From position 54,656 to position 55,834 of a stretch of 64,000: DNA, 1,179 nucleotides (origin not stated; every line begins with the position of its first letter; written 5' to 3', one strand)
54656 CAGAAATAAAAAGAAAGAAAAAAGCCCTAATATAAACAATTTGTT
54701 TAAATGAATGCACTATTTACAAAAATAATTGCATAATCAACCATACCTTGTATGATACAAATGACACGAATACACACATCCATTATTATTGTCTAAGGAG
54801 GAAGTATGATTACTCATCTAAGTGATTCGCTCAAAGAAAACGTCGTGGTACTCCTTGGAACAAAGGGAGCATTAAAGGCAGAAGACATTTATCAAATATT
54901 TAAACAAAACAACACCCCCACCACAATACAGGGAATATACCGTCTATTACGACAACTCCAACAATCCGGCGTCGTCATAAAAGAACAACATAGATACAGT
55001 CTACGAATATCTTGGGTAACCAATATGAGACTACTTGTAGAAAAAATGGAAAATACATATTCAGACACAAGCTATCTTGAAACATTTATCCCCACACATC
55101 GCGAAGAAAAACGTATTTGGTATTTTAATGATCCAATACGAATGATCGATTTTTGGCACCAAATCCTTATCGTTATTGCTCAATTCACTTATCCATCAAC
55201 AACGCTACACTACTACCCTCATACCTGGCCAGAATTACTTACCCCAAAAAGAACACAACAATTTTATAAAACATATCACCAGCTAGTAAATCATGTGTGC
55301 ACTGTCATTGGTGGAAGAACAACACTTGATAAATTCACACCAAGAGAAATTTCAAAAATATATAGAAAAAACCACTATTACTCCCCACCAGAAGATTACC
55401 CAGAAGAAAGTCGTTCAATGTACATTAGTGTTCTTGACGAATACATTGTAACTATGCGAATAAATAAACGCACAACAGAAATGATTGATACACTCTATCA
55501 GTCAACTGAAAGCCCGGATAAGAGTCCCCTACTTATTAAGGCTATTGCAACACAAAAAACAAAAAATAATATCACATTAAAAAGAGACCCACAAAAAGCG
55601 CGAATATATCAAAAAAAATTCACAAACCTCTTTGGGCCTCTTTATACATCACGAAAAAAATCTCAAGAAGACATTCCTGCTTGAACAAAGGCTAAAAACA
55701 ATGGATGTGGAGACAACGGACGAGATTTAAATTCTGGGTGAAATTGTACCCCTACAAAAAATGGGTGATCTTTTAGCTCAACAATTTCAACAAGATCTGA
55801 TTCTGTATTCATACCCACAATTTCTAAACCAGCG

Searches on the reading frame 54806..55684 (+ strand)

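Call 77: search_protein_families(library=pfam, proteins=[window:54806-55684:+], max_evalue=0.01)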
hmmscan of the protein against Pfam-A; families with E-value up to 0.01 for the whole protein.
window:54806-55684:+ (292 aa): 1 family
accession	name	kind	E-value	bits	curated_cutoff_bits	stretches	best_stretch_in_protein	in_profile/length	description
PF01475.25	FUR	-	0.00034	21.2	23.1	1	14-59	14-61/121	Ferric uptake regulator family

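Call 100: search_protein_families(library=phrogs, proteins=[window:54806-55684:+], max_evalue=0.01)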
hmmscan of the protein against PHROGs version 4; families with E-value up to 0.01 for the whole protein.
window:54806-55684:+ (292 aa): 0 families
